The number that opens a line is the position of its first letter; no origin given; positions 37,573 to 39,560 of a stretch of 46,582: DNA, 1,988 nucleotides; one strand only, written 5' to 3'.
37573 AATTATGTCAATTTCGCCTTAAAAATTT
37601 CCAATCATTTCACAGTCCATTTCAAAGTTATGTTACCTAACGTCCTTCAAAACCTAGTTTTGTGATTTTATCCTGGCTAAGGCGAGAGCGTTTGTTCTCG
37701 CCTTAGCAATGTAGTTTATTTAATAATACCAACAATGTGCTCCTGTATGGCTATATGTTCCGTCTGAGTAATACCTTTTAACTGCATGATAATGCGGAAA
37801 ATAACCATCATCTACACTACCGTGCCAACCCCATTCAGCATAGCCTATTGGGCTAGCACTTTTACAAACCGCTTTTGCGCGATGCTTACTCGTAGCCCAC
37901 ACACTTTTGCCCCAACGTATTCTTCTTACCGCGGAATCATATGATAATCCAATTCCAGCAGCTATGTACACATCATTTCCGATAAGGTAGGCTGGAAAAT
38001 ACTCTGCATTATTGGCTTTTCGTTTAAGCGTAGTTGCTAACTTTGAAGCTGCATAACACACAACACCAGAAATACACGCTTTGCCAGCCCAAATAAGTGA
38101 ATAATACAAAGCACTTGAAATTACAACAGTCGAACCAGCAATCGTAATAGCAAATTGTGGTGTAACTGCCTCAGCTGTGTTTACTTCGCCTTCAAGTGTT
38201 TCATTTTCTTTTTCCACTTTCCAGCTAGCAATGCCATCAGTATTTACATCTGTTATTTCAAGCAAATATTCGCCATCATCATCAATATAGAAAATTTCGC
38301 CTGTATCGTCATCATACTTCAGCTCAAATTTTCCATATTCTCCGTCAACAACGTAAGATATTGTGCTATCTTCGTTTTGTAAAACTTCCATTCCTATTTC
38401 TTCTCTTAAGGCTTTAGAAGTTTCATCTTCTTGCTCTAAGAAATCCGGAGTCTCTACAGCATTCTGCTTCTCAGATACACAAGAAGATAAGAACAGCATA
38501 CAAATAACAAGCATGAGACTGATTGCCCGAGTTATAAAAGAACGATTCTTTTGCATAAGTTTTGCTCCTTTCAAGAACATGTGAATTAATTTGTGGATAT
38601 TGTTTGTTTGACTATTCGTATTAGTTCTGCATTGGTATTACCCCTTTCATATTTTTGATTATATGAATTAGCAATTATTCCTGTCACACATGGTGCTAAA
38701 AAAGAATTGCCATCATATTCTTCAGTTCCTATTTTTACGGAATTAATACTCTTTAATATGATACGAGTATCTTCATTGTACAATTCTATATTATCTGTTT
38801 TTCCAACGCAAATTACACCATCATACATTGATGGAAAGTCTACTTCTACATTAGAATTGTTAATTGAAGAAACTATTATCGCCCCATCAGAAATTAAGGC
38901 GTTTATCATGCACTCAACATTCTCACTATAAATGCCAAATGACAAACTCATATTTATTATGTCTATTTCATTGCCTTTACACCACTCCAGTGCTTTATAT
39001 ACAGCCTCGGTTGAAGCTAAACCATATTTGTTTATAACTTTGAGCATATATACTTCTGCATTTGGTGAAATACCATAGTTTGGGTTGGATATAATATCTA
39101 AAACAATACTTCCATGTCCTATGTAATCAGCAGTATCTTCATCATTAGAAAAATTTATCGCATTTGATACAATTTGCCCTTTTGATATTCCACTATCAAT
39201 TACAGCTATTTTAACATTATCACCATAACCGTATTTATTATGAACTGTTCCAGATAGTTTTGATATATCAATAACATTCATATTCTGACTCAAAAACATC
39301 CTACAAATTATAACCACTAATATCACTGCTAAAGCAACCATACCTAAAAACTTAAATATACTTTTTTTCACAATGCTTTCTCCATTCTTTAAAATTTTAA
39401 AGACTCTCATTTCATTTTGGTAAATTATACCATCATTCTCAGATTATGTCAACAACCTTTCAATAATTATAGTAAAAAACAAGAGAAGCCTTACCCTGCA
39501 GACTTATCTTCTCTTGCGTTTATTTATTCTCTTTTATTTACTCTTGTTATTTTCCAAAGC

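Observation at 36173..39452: S8 peptidase, exported lipoprotein and an array of three small cytoplasmic paralogs: candidate effector/processing/immunity-like module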

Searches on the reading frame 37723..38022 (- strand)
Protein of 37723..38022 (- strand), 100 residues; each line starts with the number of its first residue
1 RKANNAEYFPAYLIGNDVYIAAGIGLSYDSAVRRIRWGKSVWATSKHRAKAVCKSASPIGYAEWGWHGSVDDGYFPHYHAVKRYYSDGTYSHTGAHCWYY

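Call 44: search_solved_structures(query=A4, max_evalue=10)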
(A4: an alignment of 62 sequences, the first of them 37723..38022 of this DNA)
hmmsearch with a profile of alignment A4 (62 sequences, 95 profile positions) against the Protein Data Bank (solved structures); distinct sequences matched with E-value up to 10: 0.

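Call 50: find_homologous_proteins(query=A4, max_evalue=0.001)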
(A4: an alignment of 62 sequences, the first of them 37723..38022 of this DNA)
Query A4 (62 sequences) (100 aa, profile of the alignment): 1 proteins with E <= 0.001 among 171 candidates.
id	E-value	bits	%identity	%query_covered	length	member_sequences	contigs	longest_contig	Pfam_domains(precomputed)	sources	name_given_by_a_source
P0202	7.4e-22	96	59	100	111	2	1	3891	-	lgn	-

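Call 51: predict_structure(alignment_id=A4)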
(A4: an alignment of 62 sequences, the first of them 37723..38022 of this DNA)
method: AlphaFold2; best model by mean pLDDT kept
length: 100 residues; sequences in the alignment: 62
mean_pLDDT: 93.8   pTM: 0.85
mean pLDDT of the five models: 93.8, 93.8, 93.7, 93.0, 92.3
residues with pLDDT >= 90: 83; 70-90: 13; 50-70: 4; < 50: 0
segments of 3 or more residues with pLDDT < 50: none
pLDDT, mean of each block of 10 residues (from residue 1): 81 94 96 98 98 98 90 93 96 95
secondary structure, 60 per line:
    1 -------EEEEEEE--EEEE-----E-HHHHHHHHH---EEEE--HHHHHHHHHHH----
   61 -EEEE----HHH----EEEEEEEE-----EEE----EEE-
elements in order: E8-14 E17-20 H28-36 E40-43 H46-56 E62-65 E77-84 E90-92 E97-99

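Call 55: fold_search(model_id=the predicted structure, library=pdb)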
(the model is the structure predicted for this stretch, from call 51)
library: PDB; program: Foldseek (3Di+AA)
matches with E <= 10: 155; with E <= 0.001: 0
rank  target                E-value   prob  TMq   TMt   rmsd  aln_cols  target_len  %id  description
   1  2hn2_A                2.0e-01  0.15  0.32  0.13  14.6       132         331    7  Crystal structure of the CorA Mg2+ transporter homologue from T. maritima in complex with divalent cations (released 2006-08-29)
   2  2iub_J                6.3e-01  0.09  0.32  0.13  14.4       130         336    9  Crystal structure of a divalent metal ion transporter CorA at 2.9 A resolution. (released 2006-08-03)
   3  4lzd                  6.7e-01  0.10  0.25  0.11   7.4        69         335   10  Human DNA polymerase mu- Apoenzyme (released 2014-02-05)
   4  2bbh                  7.1e-01  0.14  0.37  0.20  14.3       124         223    6  X-ray structure of T.maritima CorA soluble domain (released 2005-12-13)
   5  4qz8_A                8.1e-01  0.07  0.26  0.11   8.5       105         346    7  Mouse Tdt in complex with a DSB substrate, C-G base pair (released 2015-06-10)
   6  4yd1_A                9.2e-01  0.08  0.23  0.10   7.8        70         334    8  Ternary complex of human DNA Polymerase Mu with 2-nt gapped DNA substrate and an incoming nonhydrolyzable dUMPNPP (released 2015-08-05)
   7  6ak5                  9.8e-01  0.08  0.25  0.11   8.2       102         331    8  Binary Complex of Human DNA Polymerase Mu with MnGTP (released 2019-05-29)
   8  6gef_D                9.8e-01  0.02  0.15  0.07  13.7       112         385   13  X-ray structure of the Yersinia pseudotuberculosis ATPase DotB (released 2018-05-30)
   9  7co8_A                1.0e+00  0.07  0.23  0.10   7.6        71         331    8  Ternary complex of DNA polymerase Mu with 2-nt gapped DNA (T:dGMPNPP) (released 2021-06-30)
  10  5d46_A                1.1e+00  0.12  0.28  0.11   7.8        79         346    6  Structural Basis for a New Templated Activity by Terminal Deoxynucleotidyl Transferase: Implications for V(D)J Recombi (released 2016-07-27)
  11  3jcg_B                1.1e+00  0.08  0.33  0.13  14.8       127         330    6  Cryo-EM structure of the magnesium channel CorA in the magnesium-free, asymmetric open state I (released 2016-02-17)
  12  6fgj_A                1.2e+00  0.08  0.27  0.17  12.1        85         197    7  Crystal structure of the small alarmone synthethase 2 from Staphylococcus aureus (released 2018-02-07)
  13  8tmc_E                1.3e+00  0.07  0.29  0.12  13.3       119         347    7  Cryo-EM structure of CorA in complex with conformation-specific synthetic antibody C12 and 20 mM MgCl2, State MG20-2 (released 2025-02-12)
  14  3jcg_A                1.3e+00  0.08  0.33  0.13  13.9       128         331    6  Cryo-EM structure of the magnesium channel CorA in the magnesium-free, asymmetric open state I (released 2016-02-17)
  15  8tmd_B                1.3e+00  0.06  0.29  0.11  13.7       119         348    4  Cryo-EM structure of CorA in complex with conformation-specific synthetic antibody C18 and 100 uM MgCl2, State MG0.1-1 (released 2025-02-12)
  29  1han                  2.5e+00  0.15  0.33  0.14   5.7        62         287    8  CRYSTAL STRUCTURE OF THE BIPHENYL-CLEAVING EXTRADIOL DIOXYGENASE FROM A PCB-DEGRADING PSEUDOMONAD (released 1995-11-14)
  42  3vb0_A                3.4e+00  0.08  0.29  0.13   6.1        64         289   14  Crystal structure of 2,2',3-trihydroxybiphenyl 1,2-dioxygenase from dibenzofuran-degrading Sphingomonas wittichii stra (released 2013-04-03)
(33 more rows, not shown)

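Call 65: search_protein_families(library=pfam, proteins=[window:37723-38022:-], max_evalue=1)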
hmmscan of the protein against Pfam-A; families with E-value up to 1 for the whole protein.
window:37723-38022:- (100 aa): 0 families

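Call 78: fold_search(model_id=the predicted structure, library=viral)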
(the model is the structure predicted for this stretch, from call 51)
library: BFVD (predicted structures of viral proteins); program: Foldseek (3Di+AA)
matches with E <= 10: 202; with E <= 0.001: 0
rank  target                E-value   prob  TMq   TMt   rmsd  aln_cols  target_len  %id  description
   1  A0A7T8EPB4            6.7e-01  0.07  0.21  0.11  10.4        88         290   11  Uncharacterized protein [Erwinia phage pEa_SNUABM_5]
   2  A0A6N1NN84            7.5e-01  0.13  0.35  0.10   6.9       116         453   11  Uncharacterized protein [Tupanvirus soda lake]
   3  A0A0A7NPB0            1.2e+00  0.13  0.24  0.30   4.9        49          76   10  Uncharacterized protein [Pseudomonas phage phi176]
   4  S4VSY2                1.4e+00  0.10  0.29  0.09   6.9        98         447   12  Uncharacterized protein [Pandoravirus salinus]
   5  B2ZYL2                1.9e+00  0.05  0.26  0.17  12.6       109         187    8  Uncharacterized protein [Ralstonia phage phiRSL1]
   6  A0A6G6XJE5            2.1e+00  0.12  0.30  0.39   8.3        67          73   10  Uncharacterized protein [Gordonia phage Skog]
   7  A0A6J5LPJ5            2.1e+00  0.07  0.17  0.24   4.8        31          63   22  Carbon storage regulator [uncultured Caudovirales phage]
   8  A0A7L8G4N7            2.1e+00  0.06  0.30  0.19   6.9       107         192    6  Uncharacterized protein [Rhizobium phage Paso]
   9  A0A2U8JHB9            2.1e+00  0.02  0.12  0.06  12.0        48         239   17  RNA-directed RNA polymerase (Fragment) [Changping Tick Virus 2]
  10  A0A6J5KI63            2.2e+00  0.08  0.34  0.23   8.7       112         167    8  Uncharacterized protein [uncultured Caudovirales phage]
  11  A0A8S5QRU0            2.2e+00  0.05  0.19  0.08   3.5        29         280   17  TET-Associated Glycosyltransferase domain-containing protein [Siphoviridae sp. ct2773]
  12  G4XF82                2.2e+00  0.04  0.16  0.03   7.1        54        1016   13  Multifunctional fusion protein [Canis familiaris papillomavirus 11]
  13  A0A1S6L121            2.2e+00  0.03  0.21  0.24   9.1        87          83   14  (no name in the UniProt tables at hand)
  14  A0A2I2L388            2.2e+00  0.02  0.22  0.12  15.6       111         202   13  Uncharacterized protein [Orpheovirus IHUMI-LCC2]
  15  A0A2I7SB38            2.2e+00  0.02  0.15  0.05  12.1        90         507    8  (no name in the UniProt tables at hand)
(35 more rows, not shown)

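Call 98: search_protein_families(library=pfam, alignment_id=A4, max_evalue=5)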
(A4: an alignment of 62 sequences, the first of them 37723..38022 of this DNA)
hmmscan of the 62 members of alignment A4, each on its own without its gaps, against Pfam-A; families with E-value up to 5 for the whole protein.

A. member 1, window:37723-38022:- (100 aa): 0 families

B. families by the number of members that match (of 62 scanned): 20 families
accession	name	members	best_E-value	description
PF13418.12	Kelch_4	1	0.0073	Galactose oxidase, central domain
PF25352.1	PH_ULP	1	0.011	Ubiquitin-like protease PH domain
PF22567.2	UBA_9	1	0.014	UBA-like domain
PF04966.18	OprB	1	0.036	Carbohydrate-selective porin, OprB family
PF23469.1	KH_12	1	0.058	KH-domain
PF07435.16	YycH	1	0.086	YycH protein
PF07279.17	DUF1442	1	0.088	Protein of unknown function (DUF1442)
PF13570.13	Beta-prop_ACSF4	1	0.14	Beta-alanine-activating enzyme, beta-propeller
PF11767.14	SET_assoc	1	0.15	Histone lysine methyltransferase SET associated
PF07486.17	Hydrolase_2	1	0.16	Cell Wall Hydrolase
PF00386.27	C1q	1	0.16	C1q domain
PF11869.14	DUF3389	1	0.16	Protein of unknown function (DUF3389)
PF03327.19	Herpes_VP19C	1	0.17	Herpesvirus capsid shell protein VP19C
PF13277.11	YmdB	1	0.21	YmdB-like protein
PF17202.10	sCache_3_3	1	0.24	Single cache domain 3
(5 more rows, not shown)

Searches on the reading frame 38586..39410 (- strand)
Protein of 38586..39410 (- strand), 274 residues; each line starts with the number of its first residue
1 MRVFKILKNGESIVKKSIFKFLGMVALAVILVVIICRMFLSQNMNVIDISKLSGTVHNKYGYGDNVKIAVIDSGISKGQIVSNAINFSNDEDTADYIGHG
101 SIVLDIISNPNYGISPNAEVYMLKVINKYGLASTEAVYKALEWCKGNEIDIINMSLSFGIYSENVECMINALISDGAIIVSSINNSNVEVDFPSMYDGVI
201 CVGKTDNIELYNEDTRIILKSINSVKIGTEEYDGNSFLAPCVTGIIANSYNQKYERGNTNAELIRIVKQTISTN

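Call 3: search_protein_families(library=pfam, proteins=[window:38586-39410:-], max_evalue=1)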
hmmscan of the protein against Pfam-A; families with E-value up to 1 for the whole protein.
window:38586-39410:- (274 aa): 1 family
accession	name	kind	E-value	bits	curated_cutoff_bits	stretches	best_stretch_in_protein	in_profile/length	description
PF00082.27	Peptidase_S8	-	1.6e-15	57.7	21.8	1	63-262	1-264/288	Subtilase family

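Call 4: search_protein_families(library=ncbifam, proteins=[window:38586-39410:-], max_evalue=1)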
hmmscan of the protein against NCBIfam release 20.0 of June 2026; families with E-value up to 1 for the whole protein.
window:38586-39410:- (274 aa): 3 families
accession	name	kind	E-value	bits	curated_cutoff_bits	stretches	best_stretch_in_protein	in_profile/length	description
NF049966.1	QH_SP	equivalog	6.5e-24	84.5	165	1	67-259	1-201/219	subtilisin-like serine protease QhpE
TIGR03921.1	T7SS_mycosin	equivalog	3e-11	43.1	278.75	1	60-207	9-184/353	type VII secretion-associated serine protease mycosin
NF041560.1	T6SS_Burk_ExIF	subfamily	0.02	14.6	90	0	8-65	154-207/234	putative type VI secretion system effector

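Call 6: search_protein_families(library=padloc, proteins=[window:38586-39410:-], max_evalue=1)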
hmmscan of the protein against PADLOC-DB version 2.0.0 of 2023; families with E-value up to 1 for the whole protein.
window:38586-39410:- (274 aa): 1 family
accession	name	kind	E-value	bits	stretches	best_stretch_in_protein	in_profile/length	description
PDLC03014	subtilase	-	2.6e-08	31.8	1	59-247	167-353/391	-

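Call 7: search_protein_families(library=phrogs, proteins=[window:38586-39410:-], max_evalue=1)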
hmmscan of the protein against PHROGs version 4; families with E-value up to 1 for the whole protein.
window:38586-39410:- (274 aa): 1 family
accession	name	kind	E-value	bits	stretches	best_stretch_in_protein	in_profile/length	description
phrog_3677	-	other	4.3e-30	105.3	1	41-215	575-758/1125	protease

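Call 46: search_solved_structures(query=window:38586-39410:-, max_evalue=0.00001, show_alignments=2)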
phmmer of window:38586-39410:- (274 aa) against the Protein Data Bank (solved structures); distinct sequences matched with E-value up to 0.00001: 68 (the best 60 are shown).
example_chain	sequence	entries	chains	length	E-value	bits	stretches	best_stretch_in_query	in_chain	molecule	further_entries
1ah2_A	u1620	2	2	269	1.8e-18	70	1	55-207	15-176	SERINE PROTEASE PB92 | SUBTILISIN SAVINASE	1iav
1ndu_A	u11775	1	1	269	3.7e-18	69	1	55-207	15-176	Subtilisin Savinase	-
1mpt_A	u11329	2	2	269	5.8e-18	68.4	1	55-207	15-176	M-PROTEASE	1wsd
1gci_A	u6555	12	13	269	8.7e-18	67.8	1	55-207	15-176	SUBTILISIN | Subtilisin Savinase | SAVINASE (TM)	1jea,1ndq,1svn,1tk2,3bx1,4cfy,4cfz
5arb_A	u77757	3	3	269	8.9e-18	67.7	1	55-207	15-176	SUBTILISIN SAVINASE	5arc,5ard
1q5p_A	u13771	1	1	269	2.1e-17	66.5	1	55-207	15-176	Serine protease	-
1st3_A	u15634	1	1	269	2.8e-17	66.1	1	55-207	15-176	SUBTILISIN BL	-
1c9m_A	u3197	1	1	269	5.5e-17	65.2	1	55-207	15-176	SERINE PROTEASE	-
1c9j_A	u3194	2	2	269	1.9e-16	63.4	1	55-207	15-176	SERINE PROTEASE | Subtilisin Savinase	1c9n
1bh6_A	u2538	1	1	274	1.4e-15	60.6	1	61-207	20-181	SUBTILISIN DY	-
5ox2_A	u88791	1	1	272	5.6e-14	55.3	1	55-207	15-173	Subtilisin BPN'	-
7am4_A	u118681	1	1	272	8e-14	54.8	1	55-207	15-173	Subtilisin BPN'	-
7am5_A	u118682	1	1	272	8.1e-14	54.8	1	55-207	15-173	Subtilisin BPN'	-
1mee_A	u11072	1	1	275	8.2e-14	54.8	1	50-207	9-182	MESENTERICOPEPTIDASE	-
1scj_A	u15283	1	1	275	8.2e-14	54.8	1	50-206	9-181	SUBTILISIN E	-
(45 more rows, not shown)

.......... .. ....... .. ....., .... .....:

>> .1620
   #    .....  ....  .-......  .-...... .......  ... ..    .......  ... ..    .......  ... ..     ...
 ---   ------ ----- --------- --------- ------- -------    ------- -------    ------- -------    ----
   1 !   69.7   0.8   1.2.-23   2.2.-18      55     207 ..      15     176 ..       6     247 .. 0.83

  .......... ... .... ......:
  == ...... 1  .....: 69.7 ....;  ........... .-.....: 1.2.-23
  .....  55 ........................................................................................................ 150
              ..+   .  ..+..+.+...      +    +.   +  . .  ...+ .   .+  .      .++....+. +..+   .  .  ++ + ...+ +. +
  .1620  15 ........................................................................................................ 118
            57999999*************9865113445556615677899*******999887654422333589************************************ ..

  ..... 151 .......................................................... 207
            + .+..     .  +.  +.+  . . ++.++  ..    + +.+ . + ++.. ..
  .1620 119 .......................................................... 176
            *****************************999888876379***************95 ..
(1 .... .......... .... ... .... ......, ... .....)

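Call 105: search_dna_similar(query=window:38586-39371:-, collection=plasmids, mode=protein, max_evalue=1e-10, max_rows=15)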
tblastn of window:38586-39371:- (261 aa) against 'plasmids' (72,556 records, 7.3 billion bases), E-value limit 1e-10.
Records with a match: 70; places in all: 73; records where one place covers at least 80% of the query: 2.
Best place of each record, by identity: <60% 70.
By first word of the organism name: Bacillus 37; Priestia 15; Paenibacillus 4; Streptomyces 3; Clostridium 2; Niallia 1; Alkalihalophilus 1; Peptoclostridium 1; Parageobacillus 1; Exiguobacterium 1; and 4 more.
By predicted mobility (MOB-suite, as given by PLSDB): non-mobilizable 56; mobilizable 12; conjugative 2.
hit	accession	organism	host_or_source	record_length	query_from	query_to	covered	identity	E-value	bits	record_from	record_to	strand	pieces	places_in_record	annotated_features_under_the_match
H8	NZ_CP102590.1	Niallia taxi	-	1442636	53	258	79%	30.3%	8e-16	84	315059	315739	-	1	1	none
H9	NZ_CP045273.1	Priestia megaterium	pure culture,Paper surface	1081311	50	252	78%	30.3%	7e-13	75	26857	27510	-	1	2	none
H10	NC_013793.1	Alkalihalophilus pseudofirmus OF4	-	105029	53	250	76%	30.8%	3e-15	82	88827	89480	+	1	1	S8 family peptidase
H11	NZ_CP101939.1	Bacillus altitudinis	whole organism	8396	50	234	71%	32.9%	7e-18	90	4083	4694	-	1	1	S8 family serine peptidase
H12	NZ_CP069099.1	Bacillus altitudinis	cell culture,rot potato tubers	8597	50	234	71%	32.9%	7e-18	90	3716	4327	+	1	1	S8 family serine peptidase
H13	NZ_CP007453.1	Peptoclostridium acidaminophilum DSM 3953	black mud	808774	50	234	71%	32.5%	5e-17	87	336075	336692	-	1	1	S8 family peptidase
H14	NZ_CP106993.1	Paenibacillus thiaminolyticus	mixed culture,sour bamboo shoots sample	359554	42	234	74%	30.9%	2e-14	79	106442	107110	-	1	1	S8 family serine peptidase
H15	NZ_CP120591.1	Priestia flexa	cell culture,Maari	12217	32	234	78%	29.4%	2e-12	74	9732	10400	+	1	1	S8 family peptidase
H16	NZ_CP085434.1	Priestia megaterium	single cell,soil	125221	51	253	78%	29.2%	2e-11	71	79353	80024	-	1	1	S8 family peptidase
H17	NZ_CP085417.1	Priestia megaterium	single cell,soil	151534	51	253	78%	29.2%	2e-11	71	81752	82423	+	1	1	S8 family peptidase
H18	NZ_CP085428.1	Priestia megaterium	single cell,soil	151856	51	253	78%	29.2%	2e-11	71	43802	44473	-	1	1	S8 family peptidase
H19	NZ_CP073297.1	Priestia megaterium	Homo sapiens,cell culture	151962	51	253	78%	29.2%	2e-11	71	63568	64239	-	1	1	S8 family peptidase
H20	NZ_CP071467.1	Priestia megaterium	whole organism,Hypersaline environment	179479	53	253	77%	29.5%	1e-11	72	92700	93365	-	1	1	S8 family peptidase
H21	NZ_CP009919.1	Priestia megaterium NBRC 15308 = ATCC 14581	Microbial isolate culture,environmental ...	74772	53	253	77%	29.5%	1e-11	72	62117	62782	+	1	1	S8 family peptidase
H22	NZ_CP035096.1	Priestia megaterium NBRC 15308 = ATCC 14581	single cell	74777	53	253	77%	29.5%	1e-11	72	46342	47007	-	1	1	S8 family peptidase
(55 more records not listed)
